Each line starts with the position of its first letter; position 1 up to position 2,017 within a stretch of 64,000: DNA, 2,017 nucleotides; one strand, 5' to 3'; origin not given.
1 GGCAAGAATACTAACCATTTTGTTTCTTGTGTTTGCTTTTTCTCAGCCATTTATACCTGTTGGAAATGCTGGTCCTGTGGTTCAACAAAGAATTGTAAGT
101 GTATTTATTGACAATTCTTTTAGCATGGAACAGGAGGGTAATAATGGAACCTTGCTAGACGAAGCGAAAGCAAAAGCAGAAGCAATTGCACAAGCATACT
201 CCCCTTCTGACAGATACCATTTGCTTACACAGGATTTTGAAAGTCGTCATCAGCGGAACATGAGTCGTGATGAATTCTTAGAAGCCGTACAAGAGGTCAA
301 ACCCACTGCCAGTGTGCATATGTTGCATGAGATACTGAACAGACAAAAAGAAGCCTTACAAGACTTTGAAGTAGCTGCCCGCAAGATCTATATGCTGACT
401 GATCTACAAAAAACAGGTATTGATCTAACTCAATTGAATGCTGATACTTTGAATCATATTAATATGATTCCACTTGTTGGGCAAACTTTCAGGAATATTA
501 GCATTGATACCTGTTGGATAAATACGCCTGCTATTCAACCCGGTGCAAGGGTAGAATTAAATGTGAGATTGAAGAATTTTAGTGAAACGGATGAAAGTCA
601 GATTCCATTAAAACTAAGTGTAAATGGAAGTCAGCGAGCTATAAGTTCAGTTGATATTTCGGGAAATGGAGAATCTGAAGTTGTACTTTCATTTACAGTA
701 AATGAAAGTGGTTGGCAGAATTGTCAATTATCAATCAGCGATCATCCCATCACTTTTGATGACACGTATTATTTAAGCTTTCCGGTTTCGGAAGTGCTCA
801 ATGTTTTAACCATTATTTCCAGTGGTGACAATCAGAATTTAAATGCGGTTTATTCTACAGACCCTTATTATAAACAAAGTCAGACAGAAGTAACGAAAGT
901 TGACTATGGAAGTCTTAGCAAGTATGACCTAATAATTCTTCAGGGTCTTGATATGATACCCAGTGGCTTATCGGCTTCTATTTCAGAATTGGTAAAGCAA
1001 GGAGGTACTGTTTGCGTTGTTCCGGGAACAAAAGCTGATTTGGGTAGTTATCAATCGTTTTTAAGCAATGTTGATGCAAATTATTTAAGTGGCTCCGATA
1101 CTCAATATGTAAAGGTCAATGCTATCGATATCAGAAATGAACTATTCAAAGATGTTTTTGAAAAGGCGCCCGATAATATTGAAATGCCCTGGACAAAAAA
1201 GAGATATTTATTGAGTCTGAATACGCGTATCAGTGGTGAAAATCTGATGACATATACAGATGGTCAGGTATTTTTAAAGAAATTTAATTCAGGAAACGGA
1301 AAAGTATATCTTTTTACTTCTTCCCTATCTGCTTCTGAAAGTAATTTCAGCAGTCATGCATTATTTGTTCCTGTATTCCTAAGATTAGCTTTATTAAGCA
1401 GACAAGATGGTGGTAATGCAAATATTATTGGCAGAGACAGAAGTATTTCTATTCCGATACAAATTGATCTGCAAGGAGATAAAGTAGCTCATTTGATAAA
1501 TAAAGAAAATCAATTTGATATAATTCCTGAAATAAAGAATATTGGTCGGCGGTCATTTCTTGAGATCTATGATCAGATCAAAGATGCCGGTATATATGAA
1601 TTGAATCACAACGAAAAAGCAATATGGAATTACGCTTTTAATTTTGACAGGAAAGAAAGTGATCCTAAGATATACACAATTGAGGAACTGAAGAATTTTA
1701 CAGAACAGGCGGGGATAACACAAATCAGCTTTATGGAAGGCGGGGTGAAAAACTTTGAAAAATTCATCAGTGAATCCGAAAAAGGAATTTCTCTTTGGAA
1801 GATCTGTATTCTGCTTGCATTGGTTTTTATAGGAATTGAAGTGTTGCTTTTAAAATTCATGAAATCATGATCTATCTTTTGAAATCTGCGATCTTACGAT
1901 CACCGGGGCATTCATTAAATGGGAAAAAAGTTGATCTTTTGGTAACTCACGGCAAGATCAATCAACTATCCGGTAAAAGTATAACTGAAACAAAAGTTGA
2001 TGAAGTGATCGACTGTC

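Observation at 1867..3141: Dihydroorotase homologue with Zn-ligand histidines replaced, coupled to a BatA-like vWA membrane protein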

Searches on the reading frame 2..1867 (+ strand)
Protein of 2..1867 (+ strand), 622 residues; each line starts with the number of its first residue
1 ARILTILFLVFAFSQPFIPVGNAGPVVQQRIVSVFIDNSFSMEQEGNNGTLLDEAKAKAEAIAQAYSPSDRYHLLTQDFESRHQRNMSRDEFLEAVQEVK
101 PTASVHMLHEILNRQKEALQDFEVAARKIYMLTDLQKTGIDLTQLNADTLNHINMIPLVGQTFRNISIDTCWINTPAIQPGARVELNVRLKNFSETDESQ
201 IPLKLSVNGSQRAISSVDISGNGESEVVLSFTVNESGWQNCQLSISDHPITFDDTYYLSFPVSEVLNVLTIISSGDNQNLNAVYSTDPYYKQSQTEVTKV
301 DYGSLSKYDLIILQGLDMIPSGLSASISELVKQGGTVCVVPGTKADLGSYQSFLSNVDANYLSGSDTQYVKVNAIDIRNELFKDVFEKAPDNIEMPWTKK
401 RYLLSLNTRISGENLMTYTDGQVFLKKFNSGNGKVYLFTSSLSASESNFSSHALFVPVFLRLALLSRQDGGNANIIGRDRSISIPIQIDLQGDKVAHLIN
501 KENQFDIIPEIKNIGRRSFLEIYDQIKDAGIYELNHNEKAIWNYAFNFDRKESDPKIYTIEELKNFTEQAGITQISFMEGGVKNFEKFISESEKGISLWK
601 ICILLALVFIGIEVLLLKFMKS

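Call 3: search_protein_families(library=pfam, proteins=[window:2-1867:+], max_evalue=0.01)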
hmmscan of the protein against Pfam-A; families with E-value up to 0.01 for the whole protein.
window:2-1867:+ (622 aa): 2 families
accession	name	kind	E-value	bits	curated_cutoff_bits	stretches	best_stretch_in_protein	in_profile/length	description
PF13519.12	VWA_2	-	1.9e-05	25.7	27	1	35-134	4-105/107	von Willebrand factor type A domain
PF24157.1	DUF7408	-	0.00072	20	27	1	305-459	35-170/174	Domain of unknown function (DUF7408)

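Call 4: search_protein_families(library=ncbifam, proteins=[window:2-1867:+], max_evalue=0.01)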
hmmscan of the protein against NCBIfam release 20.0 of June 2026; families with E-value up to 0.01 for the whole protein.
window:2-1867:+ (622 aa): 0 families

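Call 36: find_homologous_proteins(query=window:2-1867:+, max_evalue=0.00001)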
Query window:2-1867:+ (622 aa): 730 proteins with E <= 0.00001 among 8000 candidates; the best 120 are listed.
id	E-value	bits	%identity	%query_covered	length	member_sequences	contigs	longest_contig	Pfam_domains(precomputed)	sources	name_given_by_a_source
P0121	0.0e+0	1381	100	100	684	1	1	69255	PF13519.13,PF07584.17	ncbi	-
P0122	2.8e-152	526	44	99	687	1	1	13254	PF07584.17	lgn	-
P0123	2.0e-150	520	42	100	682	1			PF07584.17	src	-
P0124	9.6e-147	508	41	100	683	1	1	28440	PF07584.17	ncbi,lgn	ncbi:MAG: BatA domain-containing protein [Bacteroidia bacterium]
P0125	5.1e-146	506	41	100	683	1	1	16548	PF07584.17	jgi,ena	jgi:hypothetical protein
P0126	4.4e-144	499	41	100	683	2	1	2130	PF07584.17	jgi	jgi:hypothetical protein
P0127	8.6e-143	495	41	100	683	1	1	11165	PF07584.17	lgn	-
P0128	2.4e-141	490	41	96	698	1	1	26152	PF07584.17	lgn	-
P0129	1.0e-140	488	41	100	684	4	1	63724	PF07584.17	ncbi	ncbi:MAG: BatA domain-containing protein [Bacteroidia bacterium]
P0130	5.6e-140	486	40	100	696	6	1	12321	PF07584.17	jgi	-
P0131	8.1e-140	485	40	99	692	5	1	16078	PF07584.17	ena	-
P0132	4.2e-139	483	40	100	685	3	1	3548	PF07584.17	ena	-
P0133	9.2e-139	482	41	100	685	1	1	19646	PF07584.17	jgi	jgi:hypothetical protein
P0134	1.2e-138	481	39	100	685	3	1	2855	PF07584.17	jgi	-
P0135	1.3e-138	481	40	100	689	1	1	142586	PF07584.17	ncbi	ncbi:MAG: BatA domain-containing protein [Bacteroidota bacterium]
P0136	4.4e-138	479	41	100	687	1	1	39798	PF07584.17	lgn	-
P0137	1.5e-137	478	39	99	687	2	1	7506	PF07584.17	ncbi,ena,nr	ncbi:MAG TPA: BatA domain-containing protein [Bacteroidia bacterium]|nr:BatA domain-containing prote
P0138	7.4e-137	475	39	100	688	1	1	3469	PF07584.17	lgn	-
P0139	2.1e-136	474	38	100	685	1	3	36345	PF07584.17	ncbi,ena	-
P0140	4.6e-136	473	40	100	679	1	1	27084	PF07584.17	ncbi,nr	ncbi:MAG: BatA domain-containing protein [Bacteroidales bacterium]|nr:BatA domain-containing protein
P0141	1.1e-135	472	39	100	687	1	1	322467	PF07584.17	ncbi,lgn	-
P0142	2.9e-135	470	39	100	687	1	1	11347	PF07584.17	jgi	jgi:hypothetical protein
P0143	3.2e-135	470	38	100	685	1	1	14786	PF07584.17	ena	-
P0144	5.5e-135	469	39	100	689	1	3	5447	PF07584.17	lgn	-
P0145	2.3e-134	467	38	100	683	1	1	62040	PF07584.17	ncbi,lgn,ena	-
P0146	1.2e-133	465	39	100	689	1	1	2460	PF07584.17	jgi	-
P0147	4.3e-133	463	39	100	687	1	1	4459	PF07584.17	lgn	-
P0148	4.3e-133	463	39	100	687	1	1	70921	PF07584.17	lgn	-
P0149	5.2e-133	463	38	100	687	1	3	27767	PF07584.17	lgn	-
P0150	5.7e-133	463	39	100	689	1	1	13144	PF07584.17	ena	-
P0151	1.0e-132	462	37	100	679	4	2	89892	PF07584.17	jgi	jgi:hypothetical protein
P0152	2.0e-132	461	38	100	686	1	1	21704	PF07584.17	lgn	-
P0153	2.1e-132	461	39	100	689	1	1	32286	PF07584.17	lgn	-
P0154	2.5e-132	460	38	100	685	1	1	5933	PF07584.17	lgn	-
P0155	9.1e-132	459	37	100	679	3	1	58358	PF07584.17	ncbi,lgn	-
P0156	1.1e-131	458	37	100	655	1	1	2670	PF07584.17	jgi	-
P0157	2.7e-131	457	39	100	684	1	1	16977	PF07584.17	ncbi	ncbi:MAG: vWA domain-containing protein [Bacteroidota bacterium]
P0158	2.8e-131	457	38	100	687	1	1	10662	PF07584.17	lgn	-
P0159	3.5e-131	457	39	100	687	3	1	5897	PF07584.17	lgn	-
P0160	5.6e-131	456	36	100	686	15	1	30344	PF07584.17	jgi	-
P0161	6.4e-131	456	39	100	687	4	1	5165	PF07584.17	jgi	jgi:hypothetical protein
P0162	1.0e-130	455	39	100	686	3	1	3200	PF07584.17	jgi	jgi:hypothetical protein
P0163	1.3e-130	455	38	100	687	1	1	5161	PF07584.17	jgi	jgi:hypothetical protein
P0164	3.7e-130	453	39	100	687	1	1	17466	PF07584.17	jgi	jgi:hypothetical protein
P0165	3.8e-130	453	38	98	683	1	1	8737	PF07584.17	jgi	jgi:hypothetical protein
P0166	3.9e-130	453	38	100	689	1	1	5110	PF07584.17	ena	-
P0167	4.3e-130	453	38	98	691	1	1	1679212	PF07584.17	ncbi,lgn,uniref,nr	ncbi:BatA domain-containing protein [Mucilaginibacter auburnensis]|uniref:Putative membrane protein 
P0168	5.8e-130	453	38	98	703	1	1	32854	PF07584.17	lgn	-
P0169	1.0e-129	452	39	98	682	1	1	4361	PF07584.17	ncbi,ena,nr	ncbi:MAG TPA: BatA domain-containing protein [Mucilaginibacter sp.]|nr:BatA domain-containing protei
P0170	1.2e-129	452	39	100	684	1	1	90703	PF07584.17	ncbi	-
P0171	1.3e-129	452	38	100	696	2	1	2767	PF07584.17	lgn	-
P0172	1.4e-129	451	38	96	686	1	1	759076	PF07584.17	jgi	jgi:hypothetical protein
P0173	1.9e-129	451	39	100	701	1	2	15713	PF07584.17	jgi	jgi:hypothetical protein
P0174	2.0e-129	451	38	100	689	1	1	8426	PF07584.17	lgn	-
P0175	2.2e-129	451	37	98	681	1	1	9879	PF07584.17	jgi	jgi:hypothetical protein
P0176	2.4e-129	451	38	100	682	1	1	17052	PF07584.17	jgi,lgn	-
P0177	2.4e-129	451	38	100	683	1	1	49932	PF07584.17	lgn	-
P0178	2.8e-129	450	38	100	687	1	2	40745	PF07584.17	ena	-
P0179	4.4e-129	450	38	98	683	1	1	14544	PF07584.17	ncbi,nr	ncbi:MAG: hypothetical protein JWQ66_1707 [Mucilaginibacter sp.]|nr:hypothetical protein [Mucilagini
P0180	5.5e-129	449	39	100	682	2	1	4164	PF07584.17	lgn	-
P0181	6.2e-129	449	38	100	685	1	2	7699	PF07584.17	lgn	-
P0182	6.2e-129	449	39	100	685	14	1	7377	PF07584.17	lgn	-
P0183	6.5e-129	449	38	97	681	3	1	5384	PF07584.17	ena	-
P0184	6.5e-129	449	38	98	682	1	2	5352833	PF07584.17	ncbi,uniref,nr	ncbi:BatA domain-containing protein [Mucilaginibacter ginsenosidivorans]|uniref:Aerotolerance regula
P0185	6.6e-129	449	38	100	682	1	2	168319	PF07584.17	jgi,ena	-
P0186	6.9e-129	449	38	100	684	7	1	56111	PF07584.17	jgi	-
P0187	8.4e-129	449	38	100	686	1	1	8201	PF07584.17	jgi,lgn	jgi:hypothetical protein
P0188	8.8e-129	449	39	100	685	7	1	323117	PF07584.17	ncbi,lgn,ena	-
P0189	1.1e-128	448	38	99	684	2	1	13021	PF07584.17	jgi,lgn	jgi:hypothetical protein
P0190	1.1e-128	448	38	100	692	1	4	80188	PF07584.17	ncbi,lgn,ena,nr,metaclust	ncbi:MAG: hypothetical protein A3F72_08505 [Bacteroidetes bacterium RIFCSPLOWO2_12_FULL_35_15]|nr:MA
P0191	1.4e-128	448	37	99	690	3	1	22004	PF07584.17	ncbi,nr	ncbi:MAG: hypothetical protein JWQ79_2303 [Mucilaginibacter sp.]|nr:hypothetical protein [Mucilagini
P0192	1.5e-128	448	36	94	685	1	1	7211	PF07584.17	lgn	-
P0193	1.6e-128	448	38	100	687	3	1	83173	PF07584.17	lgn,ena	-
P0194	1.7e-128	448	38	100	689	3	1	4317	PF07584.17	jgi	jgi:hypothetical protein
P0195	1.9e-128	448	38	100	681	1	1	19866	PF07584.17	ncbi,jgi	-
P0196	2.0e-128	448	37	98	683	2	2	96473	PF07584.17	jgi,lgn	-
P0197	2.0e-128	448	38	100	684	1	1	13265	PF07584.17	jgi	jgi:hypothetical protein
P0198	2.0e-128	448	37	99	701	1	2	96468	PF07584.17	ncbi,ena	-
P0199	2.1e-128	448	38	98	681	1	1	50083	PF07584.17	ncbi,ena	-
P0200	3.9e-128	447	39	99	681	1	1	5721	PF07584.17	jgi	jgi:hypothetical protein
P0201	4.1e-128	447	36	100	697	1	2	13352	PF07584.17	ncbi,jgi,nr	ncbi:MAG TPA: BatA domain-containing protein [Bacteroidia bacterium]|jgi:hypothetical protein|nr:Bat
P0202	6.4e-128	446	38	98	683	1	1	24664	PF07584.17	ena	-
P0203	7.5e-128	446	37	98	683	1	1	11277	PF07584.17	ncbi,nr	ncbi:MAG: hypothetical protein JWR54_3166 [Mucilaginibacter sp.]|nr:hypothetical protein [Mucilagini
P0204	7.7e-128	446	38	100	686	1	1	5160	PF07584.17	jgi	jgi:hypothetical protein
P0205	1.0e-127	445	37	96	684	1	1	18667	PF07584.17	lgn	-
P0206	1.1e-127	445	37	98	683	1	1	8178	PF07584.17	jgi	jgi:hypothetical protein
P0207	1.2e-127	445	37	100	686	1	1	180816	PF07584.17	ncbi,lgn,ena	-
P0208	1.3e-127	445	38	100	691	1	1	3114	PF07584.17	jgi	jgi:hypothetical protein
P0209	1.4e-127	445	37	100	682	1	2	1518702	PF07584.17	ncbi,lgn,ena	-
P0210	2.5e-127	444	38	100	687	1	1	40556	PF07584.17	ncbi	-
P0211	2.7e-127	444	38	100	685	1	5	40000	PF07584.17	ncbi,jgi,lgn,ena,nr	ncbi:MAG TPA: BatA domain-containing protein [Bacteroidales bacterium]|nr:BatA domain-containing pro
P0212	2.9e-127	444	38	100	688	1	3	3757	PF07584.17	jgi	jgi:hypothetical protein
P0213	3.5e-127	443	38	100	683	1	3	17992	PF07584.17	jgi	jgi:hypothetical protein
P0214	3.6e-127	443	36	94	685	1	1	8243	PF07584.17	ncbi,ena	-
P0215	3.8e-127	443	38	98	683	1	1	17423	PF07584.17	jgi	jgi:hypothetical protein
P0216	4.6e-127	443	38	100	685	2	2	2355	PF07584.17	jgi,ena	jgi:hypothetical protein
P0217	4.7e-127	443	37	98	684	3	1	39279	PF07584.17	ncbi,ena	-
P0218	4.9e-127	443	38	100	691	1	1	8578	PF07584.17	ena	-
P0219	5.1e-127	443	38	100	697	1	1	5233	PF07584.17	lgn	-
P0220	5.7e-127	443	37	100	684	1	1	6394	PF07584.17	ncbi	ncbi:MAG: BatA domain-containing protein [Sphingobacteriales bacterium]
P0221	5.8e-127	443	38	100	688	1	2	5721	PF07584.17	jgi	jgi:hypothetical protein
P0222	6.1e-127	443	37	98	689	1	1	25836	PF07584.17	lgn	-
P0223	8.6e-127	442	38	100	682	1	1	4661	PF07584.17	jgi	jgi:hypothetical protein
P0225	1.1e-126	442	38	99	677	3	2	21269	PF07584.17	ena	-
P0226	1.2e-126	442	38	97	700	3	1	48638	PF07584.17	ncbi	-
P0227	1.8e-126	441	38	100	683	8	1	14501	PF07584.17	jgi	-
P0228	1.8e-126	441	37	98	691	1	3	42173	PF07584.17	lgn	-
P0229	2.4e-126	441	38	100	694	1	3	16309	PF07584.17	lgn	-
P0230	2.8e-126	440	38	100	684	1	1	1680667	PF07584.17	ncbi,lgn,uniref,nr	ncbi:BatA domain-containing protein [Mucilaginibacter sp. OK098]|uniref:BatA domain-containing prote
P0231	3.2e-126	440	36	95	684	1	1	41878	PF07584.17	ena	-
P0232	3.9e-126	440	37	100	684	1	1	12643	PF07584.17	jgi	jgi:hypothetical protein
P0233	4.1e-126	440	38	98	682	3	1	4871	PF07584.17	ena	-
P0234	4.4e-126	440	37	98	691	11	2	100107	PF07584.17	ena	-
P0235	4.6e-126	440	37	96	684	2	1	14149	PF07584.17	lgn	-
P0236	5.4e-126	440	37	97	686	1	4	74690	PF07584.17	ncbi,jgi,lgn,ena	ncbi:MAG TPA: BatA domain-containing protein [Bacteroidia bacterium]|jgi:hypothetical protein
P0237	6.2e-126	439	37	100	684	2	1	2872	PF07584.17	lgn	-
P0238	8.2e-126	439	37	100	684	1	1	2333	PF07584.17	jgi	jgi:hypothetical protein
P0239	8.5e-126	439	37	100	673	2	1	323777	PF07584.17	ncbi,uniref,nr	ncbi:BatA domain-containing protein [Mucilaginibacter sp. BJC16-A38]|uniref:BatA domain-containing p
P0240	1.1e-125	439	37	100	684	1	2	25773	PF07584.17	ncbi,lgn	-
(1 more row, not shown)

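Call 49: predict_structure(alignment_id=A2)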
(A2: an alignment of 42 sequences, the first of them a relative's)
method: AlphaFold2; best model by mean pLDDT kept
length: 684 residues; sequences in the alignment: 42
mean_pLDDT: 82.2   pTM: 0.68
mean pLDDT of the five models: 82.2, 81.7, 79.5, 77.6, 76.9
residues with pLDDT >= 90: 209; 70-90: 371; 50-70: 84; < 50: 20
segments of 3 or more residues with pLDDT < 50: 30-42, 44-46
pLDDT, mean of each block of 10 residues (from residue 1): 69 71 58 42 49 69 84 80 59 88 81 90 88 88 74 91 83 84 73 88 73 80 76 81 88 86 90 90 90 89 85 75 89 84 87 91 88 94 92 88 94 93 92 89 79 80 87 87 93 89 92 91 87 74 76 76 89 77 83 88 87 80 84 79 71 75 88 86 68
secondary structure, 60 per line:
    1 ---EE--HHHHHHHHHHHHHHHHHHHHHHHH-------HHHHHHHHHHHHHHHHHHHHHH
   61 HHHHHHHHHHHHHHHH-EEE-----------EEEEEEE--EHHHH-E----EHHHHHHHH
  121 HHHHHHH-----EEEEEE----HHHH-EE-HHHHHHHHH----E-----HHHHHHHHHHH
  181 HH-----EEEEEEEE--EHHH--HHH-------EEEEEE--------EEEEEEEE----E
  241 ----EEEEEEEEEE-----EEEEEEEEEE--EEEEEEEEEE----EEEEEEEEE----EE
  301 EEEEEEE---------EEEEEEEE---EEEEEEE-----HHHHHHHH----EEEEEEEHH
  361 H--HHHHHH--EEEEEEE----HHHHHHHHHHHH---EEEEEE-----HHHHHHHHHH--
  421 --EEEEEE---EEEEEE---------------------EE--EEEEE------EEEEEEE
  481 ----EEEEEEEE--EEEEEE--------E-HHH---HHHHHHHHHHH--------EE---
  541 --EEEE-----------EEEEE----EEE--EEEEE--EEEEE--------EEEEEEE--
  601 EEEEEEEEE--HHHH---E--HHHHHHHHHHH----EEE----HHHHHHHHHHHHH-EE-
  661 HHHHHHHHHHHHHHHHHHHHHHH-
elements in order: H8-31 H39-76 E78-80 E92-98 H102-105 H113-127 E133-138 H143-146 H151-159 H170-182 E188-195 E214-219 E228-235 E245-254 E260-269 E272-281 E286-294 E299-307 E317-324 E328-334 H340-347 E352-358 H364-369 E372-378 H383-394 E398-403 H409-418 E423-428 E432-437 E463-467 E474-480 E485-492 E495-500 H517-527 E543-546 E558-562 E567-569 E572-576 E579-583 E592-598 E601-609 H612-615 H622-632 E637-639 H644-656 H661-683

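Call 52: fold_search(model_id=the predicted structure, library=pdb)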
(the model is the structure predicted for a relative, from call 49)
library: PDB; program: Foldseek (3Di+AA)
matches with E <= 10: 1831; with E <= 0.001: 312
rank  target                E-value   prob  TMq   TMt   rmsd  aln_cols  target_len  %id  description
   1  7x87_A                8.2e-08  1.00  0.21  0.21  12.8       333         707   10  The complex structure of beta-1,2-glucosyltransferase from Ignavibacterium album with sophotetraose observed as sophor (released 2022-04-20)
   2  5e9a_B                8.7e-08  1.00  0.22  0.22  13.7       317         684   15  Crystal structure analysis of the cold-adamped beta-galactosidase from Rahnella sp. R3 (released 2016-10-26)
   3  7vl3_A                1.4e-07  1.00  0.22  0.21  12.6       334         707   10  The complex structure of beta-1,2-glucosyltransferase from Ignavibacterium album with phenyl alpha-D-glucoside (released 2022-03-09)
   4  7vkw_A                1.6e-07  1.00  0.19  0.18  13.1       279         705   12  The apo structure of beta-1,2-glucosyltransferase from Ignavibacterium album (released 2022-03-09)
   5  7vkw_B                1.8e-07  1.00  0.22  0.21  12.9       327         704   10  The apo structure of beta-1,2-glucosyltransferase from Ignavibacterium album (released 2022-03-09)
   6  7vky_A                2.0e-07  1.00  0.19  0.19  12.7       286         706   11  The complex structure of beta-1,2-glucosyltransferase from Ignavibacterium album with sophorose (released 2022-03-09)
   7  8ibr                  2.5e-07  1.00  0.21  0.21  13.4       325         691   10  Crystal structure of GH42 beta-galactosidase BiBga42A from Bifidobacterium longum subspecies infantis in complex with gl (released 2023-06-07)
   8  3tts_A                2.7e-07  1.00  0.21  0.22  14.2       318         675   16  Crystal structure of beta-galactosidase from Bacillus circulans sp. alkalophilus (released 2012-03-21)
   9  7vkz_A                2.7e-07  1.00  0.21  0.21  12.6       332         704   10  The complex structure of beta-1,2-glucosyltransferase from Ignavibacterium album with 1-Deoxynojirimycin (released 2022-03-09)
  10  5xxl_A                3.9e-07  1.00  0.13  0.12  16.7       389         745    9  Crystal structure of GH3 beta-glucosidase from Bacteroides thetaiotaomicron (released 2017-12-13)
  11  5xxo_B                3.9e-07  1.00  0.13  0.12  18.2       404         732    9  Crystal structure of mutant (D286N) GH3 beta-glucosidase from Bacteroides thetaiotaomicron in complex with sophorotrio (released 2017-12-13)
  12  8ibt_A                4.4e-07  1.00  0.21  0.21  13.1       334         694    8  Crystal structure of GH42 beta-galactosidase BiBga42A from Bifidobacterium longum subspecies infantis E318S mutant in  (released 2023-06-07)
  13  7x87_B                4.7e-07  1.00  0.22  0.21  13.0       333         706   10  The complex structure of beta-1,2-glucosyltransferase from Ignavibacterium album with sophotetraose observed as sophor (released 2022-04-20)
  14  5xxo_A                4.9e-07  1.00  0.13  0.12  16.6       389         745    9  Crystal structure of mutant (D286N) GH3 beta-glucosidase from Bacteroides thetaiotaomicron in complex with sophorotrio (released 2017-12-13)
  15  5xxm_A                4.9e-07  1.00  0.13  0.12  16.7       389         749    9  Crystal structure of GH3 beta-glucosidase from Bacteroides thetaiotaomicron in complex with gluconolactone (released 2017-12-13)
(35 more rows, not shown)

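Call 68: search_protein_families(library=pfam, proteins=[P0121], max_evalue=0.01)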
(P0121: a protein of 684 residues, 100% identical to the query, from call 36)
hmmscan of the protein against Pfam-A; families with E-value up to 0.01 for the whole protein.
P0121 (684 aa): 3 families
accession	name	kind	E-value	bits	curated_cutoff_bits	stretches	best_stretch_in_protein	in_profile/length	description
PF07584.16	BatA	-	1.4e-18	67.5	25.9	1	1-78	1-77/77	Aerotolerance regulator N-terminal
PF13519.12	VWA_2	-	2.3e-05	25.4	27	1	97-196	4-105/107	von Willebrand factor type A domain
PF24157.1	DUF7408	-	0.00091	19.7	27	1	367-521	35-170/174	Domain of unknown function (DUF7408)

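Call 69: search_protein_families(library=ncbifam, proteins=[P0121], max_evalue=0.001)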
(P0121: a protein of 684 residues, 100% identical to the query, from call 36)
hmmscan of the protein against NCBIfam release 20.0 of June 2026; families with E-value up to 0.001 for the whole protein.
P0121 (684 aa): 1 family
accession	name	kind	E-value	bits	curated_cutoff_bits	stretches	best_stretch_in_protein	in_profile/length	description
TIGR02226.1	two_anch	domain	1.2e-15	57.5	23.05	1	4-80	2-78/82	N-terminal double-transmembrane domain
